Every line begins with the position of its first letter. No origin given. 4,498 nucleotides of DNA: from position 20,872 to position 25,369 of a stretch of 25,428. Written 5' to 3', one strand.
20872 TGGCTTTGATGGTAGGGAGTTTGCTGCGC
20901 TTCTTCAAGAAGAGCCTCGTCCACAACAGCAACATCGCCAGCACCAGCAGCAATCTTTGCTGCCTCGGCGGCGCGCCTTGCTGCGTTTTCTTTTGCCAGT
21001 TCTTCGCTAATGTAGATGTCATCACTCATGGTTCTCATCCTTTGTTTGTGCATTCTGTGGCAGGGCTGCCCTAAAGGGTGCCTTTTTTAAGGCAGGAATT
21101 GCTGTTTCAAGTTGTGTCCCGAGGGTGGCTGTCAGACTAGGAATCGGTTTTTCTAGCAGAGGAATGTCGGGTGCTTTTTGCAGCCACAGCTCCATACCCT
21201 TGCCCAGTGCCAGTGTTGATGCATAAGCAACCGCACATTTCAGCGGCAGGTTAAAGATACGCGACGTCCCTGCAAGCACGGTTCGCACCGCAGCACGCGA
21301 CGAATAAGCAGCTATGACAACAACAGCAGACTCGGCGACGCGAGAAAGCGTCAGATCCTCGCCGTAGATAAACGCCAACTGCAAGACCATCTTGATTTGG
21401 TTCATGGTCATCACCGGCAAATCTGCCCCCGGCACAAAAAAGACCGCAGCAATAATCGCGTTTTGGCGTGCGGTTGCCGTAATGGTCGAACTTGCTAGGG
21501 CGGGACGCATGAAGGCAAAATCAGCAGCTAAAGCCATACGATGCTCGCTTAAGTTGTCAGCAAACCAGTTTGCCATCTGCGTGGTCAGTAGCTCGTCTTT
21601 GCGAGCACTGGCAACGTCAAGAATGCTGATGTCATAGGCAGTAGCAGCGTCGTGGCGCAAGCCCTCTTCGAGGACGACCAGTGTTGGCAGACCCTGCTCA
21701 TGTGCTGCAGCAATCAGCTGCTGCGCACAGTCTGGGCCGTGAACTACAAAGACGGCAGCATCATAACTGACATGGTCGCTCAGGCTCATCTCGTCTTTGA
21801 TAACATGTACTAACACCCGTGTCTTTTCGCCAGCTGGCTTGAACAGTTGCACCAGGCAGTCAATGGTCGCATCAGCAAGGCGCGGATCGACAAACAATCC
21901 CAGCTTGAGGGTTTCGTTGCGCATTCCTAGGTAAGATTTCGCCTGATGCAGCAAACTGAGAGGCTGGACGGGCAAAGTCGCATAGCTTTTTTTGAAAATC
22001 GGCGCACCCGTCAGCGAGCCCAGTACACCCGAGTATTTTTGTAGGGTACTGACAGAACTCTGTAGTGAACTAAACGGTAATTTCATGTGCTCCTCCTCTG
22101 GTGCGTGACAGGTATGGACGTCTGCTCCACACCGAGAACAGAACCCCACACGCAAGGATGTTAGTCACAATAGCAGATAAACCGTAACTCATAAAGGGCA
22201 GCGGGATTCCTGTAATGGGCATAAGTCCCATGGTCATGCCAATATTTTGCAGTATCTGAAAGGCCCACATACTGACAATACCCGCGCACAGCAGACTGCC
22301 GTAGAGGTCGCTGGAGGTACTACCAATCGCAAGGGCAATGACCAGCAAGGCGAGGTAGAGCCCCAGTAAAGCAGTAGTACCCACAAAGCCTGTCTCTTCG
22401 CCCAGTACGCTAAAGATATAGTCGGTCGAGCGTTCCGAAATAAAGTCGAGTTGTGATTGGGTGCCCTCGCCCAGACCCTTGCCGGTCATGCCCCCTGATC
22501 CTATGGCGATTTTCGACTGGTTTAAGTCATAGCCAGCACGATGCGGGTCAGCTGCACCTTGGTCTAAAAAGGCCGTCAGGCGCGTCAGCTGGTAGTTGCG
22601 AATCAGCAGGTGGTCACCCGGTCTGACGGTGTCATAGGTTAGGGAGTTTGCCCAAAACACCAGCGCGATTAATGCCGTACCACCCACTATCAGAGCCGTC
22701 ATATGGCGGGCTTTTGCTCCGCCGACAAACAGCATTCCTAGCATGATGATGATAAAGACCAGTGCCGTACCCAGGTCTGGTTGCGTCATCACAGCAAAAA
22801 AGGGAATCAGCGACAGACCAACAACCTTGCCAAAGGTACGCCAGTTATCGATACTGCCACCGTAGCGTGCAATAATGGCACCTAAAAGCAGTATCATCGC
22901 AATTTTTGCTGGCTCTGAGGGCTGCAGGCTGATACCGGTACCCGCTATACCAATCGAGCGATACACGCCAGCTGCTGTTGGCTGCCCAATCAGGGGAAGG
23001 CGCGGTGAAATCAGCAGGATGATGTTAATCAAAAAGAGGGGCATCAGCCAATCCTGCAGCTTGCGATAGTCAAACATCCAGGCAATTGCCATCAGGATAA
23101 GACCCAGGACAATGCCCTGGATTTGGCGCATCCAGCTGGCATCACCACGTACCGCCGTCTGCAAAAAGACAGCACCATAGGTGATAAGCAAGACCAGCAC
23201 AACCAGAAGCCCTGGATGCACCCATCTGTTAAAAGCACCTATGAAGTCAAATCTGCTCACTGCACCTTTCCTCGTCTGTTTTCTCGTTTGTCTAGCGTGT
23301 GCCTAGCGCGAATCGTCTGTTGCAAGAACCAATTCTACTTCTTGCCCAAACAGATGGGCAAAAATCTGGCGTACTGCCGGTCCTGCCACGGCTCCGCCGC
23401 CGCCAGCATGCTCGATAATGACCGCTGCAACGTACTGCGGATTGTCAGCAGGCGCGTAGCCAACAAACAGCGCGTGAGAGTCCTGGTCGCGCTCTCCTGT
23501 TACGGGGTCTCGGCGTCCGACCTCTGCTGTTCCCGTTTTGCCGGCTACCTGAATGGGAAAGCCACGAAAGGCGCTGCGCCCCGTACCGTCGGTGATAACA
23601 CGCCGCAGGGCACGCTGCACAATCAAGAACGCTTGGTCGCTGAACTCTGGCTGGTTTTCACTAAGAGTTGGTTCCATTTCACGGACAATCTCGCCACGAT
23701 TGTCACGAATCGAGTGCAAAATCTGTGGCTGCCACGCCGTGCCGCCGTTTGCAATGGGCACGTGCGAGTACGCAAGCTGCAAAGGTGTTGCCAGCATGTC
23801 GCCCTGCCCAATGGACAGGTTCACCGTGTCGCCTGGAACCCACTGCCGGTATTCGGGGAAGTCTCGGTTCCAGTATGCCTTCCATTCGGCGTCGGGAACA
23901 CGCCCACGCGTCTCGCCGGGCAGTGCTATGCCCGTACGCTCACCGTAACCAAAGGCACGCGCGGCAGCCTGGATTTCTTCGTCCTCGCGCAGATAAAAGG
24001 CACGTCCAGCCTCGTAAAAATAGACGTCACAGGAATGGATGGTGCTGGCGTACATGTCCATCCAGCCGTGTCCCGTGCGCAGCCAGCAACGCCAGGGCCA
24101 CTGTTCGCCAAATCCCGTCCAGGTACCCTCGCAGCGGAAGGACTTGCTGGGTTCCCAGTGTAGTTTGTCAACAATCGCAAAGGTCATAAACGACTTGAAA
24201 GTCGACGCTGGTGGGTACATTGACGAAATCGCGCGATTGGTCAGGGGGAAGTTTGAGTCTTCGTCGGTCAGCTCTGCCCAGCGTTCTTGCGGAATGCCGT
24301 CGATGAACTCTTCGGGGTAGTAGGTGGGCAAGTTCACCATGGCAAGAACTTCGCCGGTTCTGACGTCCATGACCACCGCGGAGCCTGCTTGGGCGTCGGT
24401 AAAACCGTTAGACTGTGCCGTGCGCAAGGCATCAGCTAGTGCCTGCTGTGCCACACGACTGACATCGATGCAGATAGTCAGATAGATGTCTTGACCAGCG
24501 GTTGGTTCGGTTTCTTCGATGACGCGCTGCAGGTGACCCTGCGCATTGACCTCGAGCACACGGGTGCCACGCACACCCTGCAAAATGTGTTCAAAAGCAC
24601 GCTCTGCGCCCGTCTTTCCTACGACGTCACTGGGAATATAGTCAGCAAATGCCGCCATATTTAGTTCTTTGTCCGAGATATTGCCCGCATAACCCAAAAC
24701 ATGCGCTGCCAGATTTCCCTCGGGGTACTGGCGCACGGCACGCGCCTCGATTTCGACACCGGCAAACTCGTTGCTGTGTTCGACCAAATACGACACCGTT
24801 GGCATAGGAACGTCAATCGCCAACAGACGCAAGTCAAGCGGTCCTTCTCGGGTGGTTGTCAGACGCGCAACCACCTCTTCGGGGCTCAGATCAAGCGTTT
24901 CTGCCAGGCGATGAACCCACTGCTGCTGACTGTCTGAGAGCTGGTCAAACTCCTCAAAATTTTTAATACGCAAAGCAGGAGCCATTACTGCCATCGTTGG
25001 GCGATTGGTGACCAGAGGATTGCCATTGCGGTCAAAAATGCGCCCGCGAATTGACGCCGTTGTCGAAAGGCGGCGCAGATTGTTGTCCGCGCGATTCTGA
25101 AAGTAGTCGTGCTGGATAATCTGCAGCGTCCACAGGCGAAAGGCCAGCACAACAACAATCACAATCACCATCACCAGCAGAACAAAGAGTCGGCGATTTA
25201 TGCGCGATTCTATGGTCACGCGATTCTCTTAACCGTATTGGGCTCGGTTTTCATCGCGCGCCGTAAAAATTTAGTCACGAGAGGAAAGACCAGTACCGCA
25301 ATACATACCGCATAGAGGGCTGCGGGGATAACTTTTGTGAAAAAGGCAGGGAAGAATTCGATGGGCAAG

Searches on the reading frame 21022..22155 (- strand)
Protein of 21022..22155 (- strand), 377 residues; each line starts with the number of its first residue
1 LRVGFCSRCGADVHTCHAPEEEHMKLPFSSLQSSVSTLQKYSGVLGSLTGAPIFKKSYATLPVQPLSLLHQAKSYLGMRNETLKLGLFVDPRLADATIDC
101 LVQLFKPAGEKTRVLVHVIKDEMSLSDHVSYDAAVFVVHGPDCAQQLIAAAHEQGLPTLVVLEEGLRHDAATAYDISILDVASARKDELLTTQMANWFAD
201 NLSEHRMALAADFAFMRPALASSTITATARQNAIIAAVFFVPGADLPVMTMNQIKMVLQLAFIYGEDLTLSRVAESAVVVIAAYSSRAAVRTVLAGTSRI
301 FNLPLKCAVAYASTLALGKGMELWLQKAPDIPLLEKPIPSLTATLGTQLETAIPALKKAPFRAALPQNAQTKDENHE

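Call 12: search_protein_families(library=pfam, proteins=[window:21022-22155:-], max_evalue=0.001)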
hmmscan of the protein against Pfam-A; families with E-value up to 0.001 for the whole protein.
window:21022-22155:- (377 aa): 1 family
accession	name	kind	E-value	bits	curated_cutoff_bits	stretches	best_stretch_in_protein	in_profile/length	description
PF05128.17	DUF697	-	0.00025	21.2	27.7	1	219-283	20-84/162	Domain of unknown function (DUF697)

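Call 48: search_protein_families(library=ncbifam, proteins=[window:21022-22155:-], max_evalue=0.01)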
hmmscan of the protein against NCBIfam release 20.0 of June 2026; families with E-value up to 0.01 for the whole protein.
window:21022-22155:- (377 aa): 0 families

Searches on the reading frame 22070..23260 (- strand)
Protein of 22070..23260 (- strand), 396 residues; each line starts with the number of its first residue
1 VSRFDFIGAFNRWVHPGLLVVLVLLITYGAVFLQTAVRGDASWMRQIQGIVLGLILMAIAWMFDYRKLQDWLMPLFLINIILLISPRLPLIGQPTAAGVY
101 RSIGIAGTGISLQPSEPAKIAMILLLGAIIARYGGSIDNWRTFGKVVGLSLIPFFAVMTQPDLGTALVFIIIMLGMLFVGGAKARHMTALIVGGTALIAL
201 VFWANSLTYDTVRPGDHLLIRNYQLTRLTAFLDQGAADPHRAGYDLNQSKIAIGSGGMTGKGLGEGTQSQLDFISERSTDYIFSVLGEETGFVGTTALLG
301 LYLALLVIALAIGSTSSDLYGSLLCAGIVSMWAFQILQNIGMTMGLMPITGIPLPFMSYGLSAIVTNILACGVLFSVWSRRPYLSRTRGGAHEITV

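Call 12: search_protein_families(library=pfam, proteins=[window:22070-23260:-], max_evalue=0.001)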
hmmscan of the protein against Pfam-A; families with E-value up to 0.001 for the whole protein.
window:22070-23260:- (396 aa): 1 family
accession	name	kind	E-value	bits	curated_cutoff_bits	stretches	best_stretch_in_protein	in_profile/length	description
PF01098.24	FTSW_RODA_SPOVE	-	3.1e-82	276.9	26.4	1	18-377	10-350/356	Cell cycle protein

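Call 48: search_protein_families(library=ncbifam, proteins=[window:22070-23260:-], max_evalue=0.01)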
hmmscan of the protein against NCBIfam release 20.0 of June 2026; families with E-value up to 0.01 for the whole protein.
window:22070-23260:- (396 aa): 6 families
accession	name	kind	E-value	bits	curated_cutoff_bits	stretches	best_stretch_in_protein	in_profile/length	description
TIGR02210.1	rodA_shape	equivalog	1.1e-96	324.1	336.7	1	17-381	3-356/357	rod shape-determining protein RodA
TIGR02614.1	ftsW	equivalog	3.6e-71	240.1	337.5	1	20-377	6-353/357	putative lipid II flippase FtsW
NF008060.0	PRK10794.1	equivalog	2.5e-57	194.5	590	1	14-386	16-368/370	peptidoglycan glycosyltransferase MrdB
TIGR02615.1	spoVE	exception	9.2e-57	193.1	448.8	1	19-377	5-352/354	stage V sporulation protein E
NF037961.1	RodA_shape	subfamily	1.6e-41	143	150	2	241-366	271-396/415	rod shape-determining protein RodA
NF008042.0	PRK10774.1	equivalog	1.2e-37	129.9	493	1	13-374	41-385/405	cell division protein FtsW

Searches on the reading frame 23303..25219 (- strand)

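Call 12: search_protein_families(library=pfam, proteins=[window:23303-25219:-], max_evalue=0.001)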
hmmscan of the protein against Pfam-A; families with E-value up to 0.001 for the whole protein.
window:23303-25219:- (638 aa): 2 families
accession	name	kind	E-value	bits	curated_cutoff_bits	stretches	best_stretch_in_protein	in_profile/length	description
PF00905.27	Transpeptidase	-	4.2e-61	207.2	22.1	1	279-620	1-298/299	Penicillin binding protein transpeptidase domain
PF03717.20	PBP_dimer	-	5.3e-36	125.1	24.4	1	55-232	3-177/180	Penicillin-binding Protein dimerisation domain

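Call 48: search_protein_families(library=ncbifam, proteins=[window:23303-25219:-], max_evalue=0.01)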
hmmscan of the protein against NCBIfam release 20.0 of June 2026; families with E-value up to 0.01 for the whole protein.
window:23303-25219:- (638 aa): 20 families
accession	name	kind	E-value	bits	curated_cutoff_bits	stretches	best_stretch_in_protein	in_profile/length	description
TIGR03423.1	pbp2_mrdA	equivalog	2e-171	571.6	455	1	9-625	1-592/593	penicillin-binding protein 2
NF008061.0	PRK10795.1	equivalog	1.3e-90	304.8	962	1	8-626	19-615/634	peptidoglycan DD-transpeptidase MrdA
TIGR02214.1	spoVD_pbp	equivalog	3.1e-77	260.4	688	1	10-624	1-555/636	stage V sporulation protein D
NF051842.1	PBP4_5_Efaec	equivalog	1.3e-42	146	700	2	50-365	157-440/668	penicillin-binding protein PBP4(5)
NF038278.1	strep_PBP2B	exception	6.7e-41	140.5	975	3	416-606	476-656/678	penicillin-binding protein PBP2B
NF053573.1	PBP2_PenA_Neis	exception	1.2e-36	126.4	1105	1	8-621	25-558/572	peptidoglycan D,D-transpeptidase PBP2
NF011685.0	PRK15105.1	subfamily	3.1e-32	111.9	737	2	10-348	23-316/588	peptidoglycan glycosyltransferase FtsI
NF000406.1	MECB_PBP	exception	6.5e-26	90.9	1450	2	161-344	238-408/674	PBP2a family beta-lactam-resistant peptidoglycan transpeptidase MecB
NF038271.1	strep_PBP2X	exception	9.8e-26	90.2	1050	2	8-361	23-358/750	penicillin-binding protein PBP2X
TIGR02074.1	PBP_1a_fam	subfamily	6.6e-23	81.3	508.75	2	467-600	389-502/535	PBP1A family penicillin-binding protein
NF000237.1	MECA_PBP2A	equivalog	2e-22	79.3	750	1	141-365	216-429/668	PBP2a family beta-lactam-resistant peptidoglycan transpeptidase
NF033378.1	MECD_PBP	exception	3.8e-22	78.4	1450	1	50-604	145-644/678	PBP2a family beta-lactam-resistant peptidoglycan transpeptidase MecD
NF000410.1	MECA1_pure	exception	2.6e-21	75.4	1480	1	104-351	184-413/666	PBP2a family beta-lactam-resistant peptidoglycan transpeptidase MecA1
NF000409.1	MECA_pure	exception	2.9e-18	65.7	1490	1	138-365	213-429/668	PBP2a family beta-lactam-resistant peptidoglycan transpeptidase MecA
NF000408.1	MECA2_pure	exception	6.7e-18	64.2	1525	1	161-344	239-408/668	PBP2a family beta-lactam-resistant peptidoglycan transpeptidase MecA2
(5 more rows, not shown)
